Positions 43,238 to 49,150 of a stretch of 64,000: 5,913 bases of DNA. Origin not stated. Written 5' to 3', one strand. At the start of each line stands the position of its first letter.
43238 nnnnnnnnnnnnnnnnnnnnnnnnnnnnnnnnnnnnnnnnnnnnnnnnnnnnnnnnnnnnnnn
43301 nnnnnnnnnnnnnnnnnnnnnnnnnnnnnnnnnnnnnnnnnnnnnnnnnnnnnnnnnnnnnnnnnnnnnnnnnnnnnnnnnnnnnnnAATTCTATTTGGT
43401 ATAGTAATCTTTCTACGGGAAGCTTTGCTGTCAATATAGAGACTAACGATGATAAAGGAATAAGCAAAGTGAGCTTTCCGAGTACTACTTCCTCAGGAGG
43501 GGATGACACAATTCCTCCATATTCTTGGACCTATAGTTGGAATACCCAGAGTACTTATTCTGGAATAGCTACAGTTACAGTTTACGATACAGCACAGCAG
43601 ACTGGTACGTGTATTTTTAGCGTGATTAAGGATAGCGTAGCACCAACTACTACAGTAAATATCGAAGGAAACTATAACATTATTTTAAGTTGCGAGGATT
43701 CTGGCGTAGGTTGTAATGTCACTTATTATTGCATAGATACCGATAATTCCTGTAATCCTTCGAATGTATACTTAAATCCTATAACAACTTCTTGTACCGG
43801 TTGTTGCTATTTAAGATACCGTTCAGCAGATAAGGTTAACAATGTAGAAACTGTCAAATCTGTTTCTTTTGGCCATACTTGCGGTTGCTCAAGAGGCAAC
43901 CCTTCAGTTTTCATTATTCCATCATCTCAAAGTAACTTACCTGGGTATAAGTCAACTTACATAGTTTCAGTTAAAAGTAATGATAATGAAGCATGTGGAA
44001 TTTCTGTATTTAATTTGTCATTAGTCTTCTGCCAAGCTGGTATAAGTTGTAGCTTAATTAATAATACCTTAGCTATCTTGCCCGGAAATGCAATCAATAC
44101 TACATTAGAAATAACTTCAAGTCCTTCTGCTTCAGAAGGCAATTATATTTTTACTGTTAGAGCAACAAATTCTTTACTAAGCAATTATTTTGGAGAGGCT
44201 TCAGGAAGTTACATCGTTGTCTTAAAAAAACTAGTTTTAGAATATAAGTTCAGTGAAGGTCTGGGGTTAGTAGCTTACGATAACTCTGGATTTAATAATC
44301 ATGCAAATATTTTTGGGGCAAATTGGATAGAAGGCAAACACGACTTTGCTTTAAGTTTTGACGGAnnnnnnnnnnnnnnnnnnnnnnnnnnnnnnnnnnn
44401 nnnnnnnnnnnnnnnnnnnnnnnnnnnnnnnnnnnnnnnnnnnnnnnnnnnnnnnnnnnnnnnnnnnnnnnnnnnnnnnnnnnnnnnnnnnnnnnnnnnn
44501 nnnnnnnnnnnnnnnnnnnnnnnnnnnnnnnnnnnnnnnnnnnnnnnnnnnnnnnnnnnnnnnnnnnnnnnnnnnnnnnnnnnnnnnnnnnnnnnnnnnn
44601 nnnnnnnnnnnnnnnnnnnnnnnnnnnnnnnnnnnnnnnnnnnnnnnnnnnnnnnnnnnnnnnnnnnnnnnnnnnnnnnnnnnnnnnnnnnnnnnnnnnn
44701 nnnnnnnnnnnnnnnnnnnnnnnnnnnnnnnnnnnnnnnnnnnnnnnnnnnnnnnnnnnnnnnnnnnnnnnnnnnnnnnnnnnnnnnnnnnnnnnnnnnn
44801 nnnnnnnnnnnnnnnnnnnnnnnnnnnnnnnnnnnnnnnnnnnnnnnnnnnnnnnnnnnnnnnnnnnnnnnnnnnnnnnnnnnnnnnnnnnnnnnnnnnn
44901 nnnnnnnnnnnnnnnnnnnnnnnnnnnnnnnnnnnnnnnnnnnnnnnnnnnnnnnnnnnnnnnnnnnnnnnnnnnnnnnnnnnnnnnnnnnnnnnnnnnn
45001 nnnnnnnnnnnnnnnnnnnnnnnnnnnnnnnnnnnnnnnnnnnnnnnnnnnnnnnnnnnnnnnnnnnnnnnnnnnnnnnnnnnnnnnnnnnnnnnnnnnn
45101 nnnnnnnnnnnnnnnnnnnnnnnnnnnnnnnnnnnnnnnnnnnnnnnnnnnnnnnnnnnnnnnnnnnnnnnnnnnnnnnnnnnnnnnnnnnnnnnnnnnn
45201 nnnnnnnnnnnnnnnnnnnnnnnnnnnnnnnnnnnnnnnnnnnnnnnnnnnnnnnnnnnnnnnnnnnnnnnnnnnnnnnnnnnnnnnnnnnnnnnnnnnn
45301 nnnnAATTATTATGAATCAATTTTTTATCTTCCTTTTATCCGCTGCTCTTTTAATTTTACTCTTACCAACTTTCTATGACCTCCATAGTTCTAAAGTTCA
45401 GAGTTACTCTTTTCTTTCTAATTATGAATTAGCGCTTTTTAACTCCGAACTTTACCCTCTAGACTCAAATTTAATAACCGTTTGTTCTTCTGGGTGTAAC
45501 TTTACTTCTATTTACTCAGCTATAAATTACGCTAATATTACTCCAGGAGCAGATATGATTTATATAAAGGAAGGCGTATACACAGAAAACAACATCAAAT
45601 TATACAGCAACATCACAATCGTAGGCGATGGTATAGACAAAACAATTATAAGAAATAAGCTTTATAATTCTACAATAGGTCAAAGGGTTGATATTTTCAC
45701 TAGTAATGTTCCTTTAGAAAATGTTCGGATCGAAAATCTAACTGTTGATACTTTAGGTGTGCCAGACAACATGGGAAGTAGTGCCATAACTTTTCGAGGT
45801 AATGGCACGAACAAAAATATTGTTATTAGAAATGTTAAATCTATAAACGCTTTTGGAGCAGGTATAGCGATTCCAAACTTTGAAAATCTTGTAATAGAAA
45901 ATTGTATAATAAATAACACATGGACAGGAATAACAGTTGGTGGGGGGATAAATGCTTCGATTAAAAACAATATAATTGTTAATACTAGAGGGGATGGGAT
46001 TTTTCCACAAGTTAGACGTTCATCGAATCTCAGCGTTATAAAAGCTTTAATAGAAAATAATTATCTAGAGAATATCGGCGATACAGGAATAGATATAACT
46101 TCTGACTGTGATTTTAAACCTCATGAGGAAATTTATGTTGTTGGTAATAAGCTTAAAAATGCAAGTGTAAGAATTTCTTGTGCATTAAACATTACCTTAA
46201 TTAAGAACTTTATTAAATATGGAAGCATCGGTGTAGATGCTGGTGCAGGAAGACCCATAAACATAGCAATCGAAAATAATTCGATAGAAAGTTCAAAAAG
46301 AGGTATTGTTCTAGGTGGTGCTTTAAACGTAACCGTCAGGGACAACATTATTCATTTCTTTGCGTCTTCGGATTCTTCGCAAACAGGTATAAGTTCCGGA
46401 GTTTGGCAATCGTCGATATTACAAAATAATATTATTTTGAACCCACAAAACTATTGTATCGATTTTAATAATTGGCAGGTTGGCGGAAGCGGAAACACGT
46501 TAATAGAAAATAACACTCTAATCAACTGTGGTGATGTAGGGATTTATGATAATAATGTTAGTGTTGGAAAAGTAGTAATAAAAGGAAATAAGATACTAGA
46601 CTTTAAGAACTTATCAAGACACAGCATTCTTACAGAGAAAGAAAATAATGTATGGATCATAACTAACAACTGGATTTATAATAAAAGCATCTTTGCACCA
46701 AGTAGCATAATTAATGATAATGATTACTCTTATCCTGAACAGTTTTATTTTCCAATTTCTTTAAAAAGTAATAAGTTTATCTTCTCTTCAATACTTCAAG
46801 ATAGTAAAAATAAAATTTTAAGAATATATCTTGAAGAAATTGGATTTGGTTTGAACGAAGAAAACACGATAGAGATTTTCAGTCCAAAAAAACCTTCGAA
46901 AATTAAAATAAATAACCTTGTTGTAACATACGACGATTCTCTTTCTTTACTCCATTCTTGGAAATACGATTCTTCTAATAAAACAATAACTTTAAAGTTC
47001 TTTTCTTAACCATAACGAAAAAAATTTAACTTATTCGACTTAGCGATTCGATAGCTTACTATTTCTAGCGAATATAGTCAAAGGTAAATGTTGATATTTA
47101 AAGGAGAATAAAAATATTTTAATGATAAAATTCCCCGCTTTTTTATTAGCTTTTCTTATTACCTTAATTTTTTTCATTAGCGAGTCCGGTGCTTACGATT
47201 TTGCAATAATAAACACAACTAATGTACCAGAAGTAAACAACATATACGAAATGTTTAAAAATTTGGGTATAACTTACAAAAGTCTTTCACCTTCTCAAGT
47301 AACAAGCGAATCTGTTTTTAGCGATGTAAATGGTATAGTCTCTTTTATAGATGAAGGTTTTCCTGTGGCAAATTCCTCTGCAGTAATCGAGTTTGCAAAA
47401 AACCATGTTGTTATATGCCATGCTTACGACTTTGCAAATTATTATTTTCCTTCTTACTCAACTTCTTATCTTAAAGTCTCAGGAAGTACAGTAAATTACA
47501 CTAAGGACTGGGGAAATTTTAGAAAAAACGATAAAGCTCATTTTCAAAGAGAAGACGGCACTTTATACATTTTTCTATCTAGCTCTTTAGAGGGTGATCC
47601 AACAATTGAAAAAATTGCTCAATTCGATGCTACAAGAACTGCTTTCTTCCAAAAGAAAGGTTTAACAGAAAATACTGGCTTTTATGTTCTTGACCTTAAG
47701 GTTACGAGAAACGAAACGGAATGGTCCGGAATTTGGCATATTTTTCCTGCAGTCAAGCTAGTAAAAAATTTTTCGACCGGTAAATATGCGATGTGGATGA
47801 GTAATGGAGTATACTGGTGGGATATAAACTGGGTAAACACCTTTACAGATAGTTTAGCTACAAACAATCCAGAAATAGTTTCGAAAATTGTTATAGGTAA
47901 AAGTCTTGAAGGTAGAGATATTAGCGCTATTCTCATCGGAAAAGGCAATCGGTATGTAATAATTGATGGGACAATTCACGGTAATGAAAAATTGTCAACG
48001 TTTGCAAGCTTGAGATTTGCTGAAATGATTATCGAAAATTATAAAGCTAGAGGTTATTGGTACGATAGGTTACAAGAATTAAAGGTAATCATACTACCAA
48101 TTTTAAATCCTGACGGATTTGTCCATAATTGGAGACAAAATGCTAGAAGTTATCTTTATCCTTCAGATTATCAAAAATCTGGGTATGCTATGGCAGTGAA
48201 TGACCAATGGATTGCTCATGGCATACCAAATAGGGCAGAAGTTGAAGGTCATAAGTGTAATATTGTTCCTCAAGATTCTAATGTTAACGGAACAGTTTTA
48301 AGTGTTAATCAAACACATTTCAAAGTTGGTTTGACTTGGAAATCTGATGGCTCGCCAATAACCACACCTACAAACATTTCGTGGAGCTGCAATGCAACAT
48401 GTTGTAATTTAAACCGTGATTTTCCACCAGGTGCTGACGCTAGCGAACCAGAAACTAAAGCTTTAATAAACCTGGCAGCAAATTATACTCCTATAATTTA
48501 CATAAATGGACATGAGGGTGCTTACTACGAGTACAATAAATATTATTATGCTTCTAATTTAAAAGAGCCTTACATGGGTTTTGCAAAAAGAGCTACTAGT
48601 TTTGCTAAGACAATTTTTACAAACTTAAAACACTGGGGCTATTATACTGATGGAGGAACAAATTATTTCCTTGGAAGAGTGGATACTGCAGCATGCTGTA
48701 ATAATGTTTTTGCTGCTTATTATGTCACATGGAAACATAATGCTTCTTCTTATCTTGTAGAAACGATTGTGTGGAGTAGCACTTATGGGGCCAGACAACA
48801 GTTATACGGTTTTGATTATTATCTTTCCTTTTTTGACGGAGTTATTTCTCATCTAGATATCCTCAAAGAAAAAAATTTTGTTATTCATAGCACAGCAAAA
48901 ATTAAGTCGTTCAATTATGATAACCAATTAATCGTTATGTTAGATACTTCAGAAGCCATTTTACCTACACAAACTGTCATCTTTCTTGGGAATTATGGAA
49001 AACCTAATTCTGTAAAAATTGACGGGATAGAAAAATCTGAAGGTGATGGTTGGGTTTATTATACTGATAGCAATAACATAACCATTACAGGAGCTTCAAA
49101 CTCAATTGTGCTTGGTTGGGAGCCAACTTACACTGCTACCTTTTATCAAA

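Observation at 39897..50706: Tandem cluster of four large secreted lectin-hydrolase fusion paralogs (LamG + M14 carboxypeptidase / C69-like Ntn hydrolase / beta-helix)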

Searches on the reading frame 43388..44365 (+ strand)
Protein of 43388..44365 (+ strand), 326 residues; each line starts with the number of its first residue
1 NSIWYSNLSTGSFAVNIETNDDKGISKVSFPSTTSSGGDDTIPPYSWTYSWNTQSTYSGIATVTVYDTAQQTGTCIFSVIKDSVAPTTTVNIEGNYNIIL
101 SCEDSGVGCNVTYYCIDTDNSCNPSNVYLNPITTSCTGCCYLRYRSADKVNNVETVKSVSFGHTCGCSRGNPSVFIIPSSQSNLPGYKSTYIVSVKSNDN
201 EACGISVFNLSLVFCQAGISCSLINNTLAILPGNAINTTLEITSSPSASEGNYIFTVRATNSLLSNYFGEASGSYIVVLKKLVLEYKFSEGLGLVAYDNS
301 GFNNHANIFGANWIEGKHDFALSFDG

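Call 31: search_protein_families(library=pfam, proteins=[window:43388-44365:+], max_evalue=10)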
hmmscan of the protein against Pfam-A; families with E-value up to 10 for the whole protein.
window:43388-44365:+ (326 aa): 3 families
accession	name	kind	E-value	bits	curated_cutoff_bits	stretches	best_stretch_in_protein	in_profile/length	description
PF17957.7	Big_7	-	0.00043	21.3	24.1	1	9-65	15-70/70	Bacterial Ig domain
PF07495.19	Y_Y_Y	-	0.0073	16.6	26.6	1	249-277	36-64/65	Y_Y_Y domain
PF02719.21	Polysacc_synt_2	-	0.23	11.1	20.2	1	87-166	100-173/293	Polysaccharide biosynthesis protein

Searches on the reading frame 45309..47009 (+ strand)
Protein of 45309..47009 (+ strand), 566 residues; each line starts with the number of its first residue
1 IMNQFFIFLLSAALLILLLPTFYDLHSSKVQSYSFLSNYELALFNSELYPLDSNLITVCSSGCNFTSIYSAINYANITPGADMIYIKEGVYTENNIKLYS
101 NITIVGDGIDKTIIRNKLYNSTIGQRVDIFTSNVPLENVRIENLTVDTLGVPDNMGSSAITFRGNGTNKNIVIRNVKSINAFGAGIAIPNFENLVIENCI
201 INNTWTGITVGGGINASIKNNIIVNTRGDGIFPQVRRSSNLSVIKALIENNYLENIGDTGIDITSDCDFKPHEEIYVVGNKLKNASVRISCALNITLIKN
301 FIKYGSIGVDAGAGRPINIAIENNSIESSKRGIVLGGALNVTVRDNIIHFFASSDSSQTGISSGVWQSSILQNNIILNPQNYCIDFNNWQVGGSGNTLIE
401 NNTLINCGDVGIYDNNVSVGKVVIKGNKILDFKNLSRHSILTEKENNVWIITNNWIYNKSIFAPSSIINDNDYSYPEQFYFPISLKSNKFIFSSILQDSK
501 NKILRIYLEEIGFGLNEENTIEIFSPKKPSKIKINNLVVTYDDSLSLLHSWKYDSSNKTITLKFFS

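Call 5: search_protein_families(library=pfam, proteins=[window:45309-47009:+], max_evalue=0.01)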
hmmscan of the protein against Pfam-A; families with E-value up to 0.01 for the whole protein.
window:45309-47009:+ (566 aa): 4 families
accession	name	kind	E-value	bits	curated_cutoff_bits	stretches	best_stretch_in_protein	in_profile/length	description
PF13229.12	Beta_helix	-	4.9e-12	46.2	25.9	2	149-286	21-138/158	Right handed beta helix region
PF12708.12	Pect-lyase_RHGA_epim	-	2e-08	34.7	27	1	68-234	21-193/213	Rhamnogalacturonase A/epimerase, pectate lyase-like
PF01095.25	Pectinesterase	-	1.2e-06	28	27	1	57-118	3-68/298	Pectinesterase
PF05048.19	NosD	-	0.0013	18.7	23.6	0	316-474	70-187/212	Periplasmic copper-binding protein (NosD)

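Call 6: search_protein_families(library=ncbifam, proteins=[window:45309-47009:+], max_evalue=0.01)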
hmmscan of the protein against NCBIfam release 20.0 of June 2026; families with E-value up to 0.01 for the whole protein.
window:45309-47009:+ (566 aa): 3 families
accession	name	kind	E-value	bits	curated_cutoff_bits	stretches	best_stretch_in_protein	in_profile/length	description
TIGR04247.1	NosD_copper_fam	subfamily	0.0002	20.1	300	0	80-164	10-82/377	nitrous oxide reductase family maturation protein NosD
NF009672.0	PRK13193.1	equivalog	0.0042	16.8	271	1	124-197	100-174/209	pyroglutamyl-peptidase I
NF041896.1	pecestase_PemA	equivalog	0.0043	15.9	700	1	59-117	36-94/365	pectinesterase PemA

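Call 40: search_solved_structures(query=window:45312-47006:+, max_evalue=1, show_alignments=1)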
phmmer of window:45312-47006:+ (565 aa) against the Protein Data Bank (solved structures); distinct sequences matched with E-value up to 1: 7.
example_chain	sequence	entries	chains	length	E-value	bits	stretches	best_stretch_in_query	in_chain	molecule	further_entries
8tne_A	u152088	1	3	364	0.022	16.7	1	66-115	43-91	Pectinesterase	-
3uw0_A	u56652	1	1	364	0.053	15.4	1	54-119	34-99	pectinesterase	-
3cos_A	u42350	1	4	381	0.068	15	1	22-82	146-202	Alcohol dehydrogenase 4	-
1e3l_A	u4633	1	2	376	0.18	13.7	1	35-81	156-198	ALCOHOL DEHYDROGENASE, CLASS II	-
1e3e_A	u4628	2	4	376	0.18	13.7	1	35-81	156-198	ALCOHOL DEHYDROGENASE, CLASS II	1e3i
2f9c_A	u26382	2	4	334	0.43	12.4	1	373-456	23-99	Hypothetical protein YDCK | Putative transferase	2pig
1k9a_A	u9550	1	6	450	0.5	12.2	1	69-168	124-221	Carboxyl-terminal Src kinase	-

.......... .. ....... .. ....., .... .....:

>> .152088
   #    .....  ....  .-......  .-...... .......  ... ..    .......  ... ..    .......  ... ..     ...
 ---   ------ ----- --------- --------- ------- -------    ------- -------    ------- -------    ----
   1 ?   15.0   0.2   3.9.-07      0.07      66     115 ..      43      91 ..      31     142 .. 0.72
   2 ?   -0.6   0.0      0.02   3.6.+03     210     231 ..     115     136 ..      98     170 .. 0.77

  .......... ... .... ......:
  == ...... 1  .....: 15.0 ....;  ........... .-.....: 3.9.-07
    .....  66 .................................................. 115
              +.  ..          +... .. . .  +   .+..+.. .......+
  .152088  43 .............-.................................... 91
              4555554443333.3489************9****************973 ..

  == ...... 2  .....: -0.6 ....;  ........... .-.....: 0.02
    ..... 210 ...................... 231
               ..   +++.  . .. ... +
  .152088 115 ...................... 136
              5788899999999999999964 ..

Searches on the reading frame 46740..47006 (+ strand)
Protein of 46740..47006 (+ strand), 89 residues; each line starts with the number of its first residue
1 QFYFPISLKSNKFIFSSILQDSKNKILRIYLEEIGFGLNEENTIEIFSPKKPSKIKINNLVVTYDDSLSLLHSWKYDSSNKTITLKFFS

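Call 31: search_protein_families(library=pfam, proteins=[window:46740-47006:+], max_evalue=10)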
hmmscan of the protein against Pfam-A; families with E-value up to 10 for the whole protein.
window:46740-47006:+ (89 aa): 1 family
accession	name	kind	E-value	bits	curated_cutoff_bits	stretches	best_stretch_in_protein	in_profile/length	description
PF13363.11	BetaGal_dom3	-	0.07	13.2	27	1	38-65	40-67/75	Beta-galactosidase, domain 3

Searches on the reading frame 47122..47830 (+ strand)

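Call 74: search_protein_families(library=pfam, proteins=[window:47122-47830:+], max_evalue=0.01)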
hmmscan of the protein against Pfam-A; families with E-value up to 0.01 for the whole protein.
window:47122-47830:+ (236 aa): 0 families

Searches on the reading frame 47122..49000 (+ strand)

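Call 19: search_solved_structures(query=window:47122-49000:+, max_evalue=0.01, show_alignments=2)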
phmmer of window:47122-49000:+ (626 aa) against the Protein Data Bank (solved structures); distinct sequences matched with E-value up to 0.01: 50.
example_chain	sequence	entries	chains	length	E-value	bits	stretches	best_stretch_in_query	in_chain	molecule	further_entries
1zli_A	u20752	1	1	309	9.8e-10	40.9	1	237-340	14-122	Carboxypeptidase B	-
1kwm_A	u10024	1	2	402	2.2e-09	39.7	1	237-340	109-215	Procarboxypeptidase B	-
1pca_A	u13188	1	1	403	5.5e-09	38.4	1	235-340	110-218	PROCARBOXYPEPTIDASE A PCPA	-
3fvl_A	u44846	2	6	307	6.5e-09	38.1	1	235-341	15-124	Carboxypeptidase A1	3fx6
1hdq_A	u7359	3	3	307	6.5e-09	38.1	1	235-341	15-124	CARBOXYPEPTIDASE A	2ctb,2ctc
1pyt_B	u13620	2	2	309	6.8e-09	38.1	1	235-341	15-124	PROCARBOXYPEPTIDASE A | Carboxypeptidase A1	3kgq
1arm_A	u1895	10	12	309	8e-09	37.8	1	235-341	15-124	HG-CARBOXYPEPTIDASE A=ALPHA= (COX) | PROTEIN (CARBOXYPEPTIDASE A) | CARBOXYPEPTIDASE A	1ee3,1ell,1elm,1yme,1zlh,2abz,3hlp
1arl_A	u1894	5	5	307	8.1e-09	37.8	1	235-341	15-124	APO-CARBOXYPEPTIDASE A=ALPHA= (COX) | PROTEIN (CARBOXYPEPTIDASE A) | CARBOXYPEPTIDASE A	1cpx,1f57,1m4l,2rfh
1bav_A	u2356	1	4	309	1.2e-08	37.2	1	235-340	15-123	CARBOXYPEPTIDASE A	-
1hdu_A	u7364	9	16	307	1.2e-08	37.2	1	235-340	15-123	CARBOXYPEPTIDASE A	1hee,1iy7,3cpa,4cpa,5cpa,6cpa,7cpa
1nsa_A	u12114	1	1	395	1.7e-08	36.8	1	237-341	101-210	PROCARBOXYPEPTIDASE B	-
6i6z_A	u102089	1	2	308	3e-08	36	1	235-339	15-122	Carboxypeptidase A1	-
3fju_A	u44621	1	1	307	3e-08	36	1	236-339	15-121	Carboxypeptidase A1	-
2v77_A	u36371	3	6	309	3e-08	36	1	235-339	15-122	CARBOXYPEPTIDASE A1 | HUMAN CARBOXYPEPTIDASE A1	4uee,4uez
1cbx_A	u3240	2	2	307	3.2e-08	35.9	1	235-340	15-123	CARBOXYPEPTIDASE A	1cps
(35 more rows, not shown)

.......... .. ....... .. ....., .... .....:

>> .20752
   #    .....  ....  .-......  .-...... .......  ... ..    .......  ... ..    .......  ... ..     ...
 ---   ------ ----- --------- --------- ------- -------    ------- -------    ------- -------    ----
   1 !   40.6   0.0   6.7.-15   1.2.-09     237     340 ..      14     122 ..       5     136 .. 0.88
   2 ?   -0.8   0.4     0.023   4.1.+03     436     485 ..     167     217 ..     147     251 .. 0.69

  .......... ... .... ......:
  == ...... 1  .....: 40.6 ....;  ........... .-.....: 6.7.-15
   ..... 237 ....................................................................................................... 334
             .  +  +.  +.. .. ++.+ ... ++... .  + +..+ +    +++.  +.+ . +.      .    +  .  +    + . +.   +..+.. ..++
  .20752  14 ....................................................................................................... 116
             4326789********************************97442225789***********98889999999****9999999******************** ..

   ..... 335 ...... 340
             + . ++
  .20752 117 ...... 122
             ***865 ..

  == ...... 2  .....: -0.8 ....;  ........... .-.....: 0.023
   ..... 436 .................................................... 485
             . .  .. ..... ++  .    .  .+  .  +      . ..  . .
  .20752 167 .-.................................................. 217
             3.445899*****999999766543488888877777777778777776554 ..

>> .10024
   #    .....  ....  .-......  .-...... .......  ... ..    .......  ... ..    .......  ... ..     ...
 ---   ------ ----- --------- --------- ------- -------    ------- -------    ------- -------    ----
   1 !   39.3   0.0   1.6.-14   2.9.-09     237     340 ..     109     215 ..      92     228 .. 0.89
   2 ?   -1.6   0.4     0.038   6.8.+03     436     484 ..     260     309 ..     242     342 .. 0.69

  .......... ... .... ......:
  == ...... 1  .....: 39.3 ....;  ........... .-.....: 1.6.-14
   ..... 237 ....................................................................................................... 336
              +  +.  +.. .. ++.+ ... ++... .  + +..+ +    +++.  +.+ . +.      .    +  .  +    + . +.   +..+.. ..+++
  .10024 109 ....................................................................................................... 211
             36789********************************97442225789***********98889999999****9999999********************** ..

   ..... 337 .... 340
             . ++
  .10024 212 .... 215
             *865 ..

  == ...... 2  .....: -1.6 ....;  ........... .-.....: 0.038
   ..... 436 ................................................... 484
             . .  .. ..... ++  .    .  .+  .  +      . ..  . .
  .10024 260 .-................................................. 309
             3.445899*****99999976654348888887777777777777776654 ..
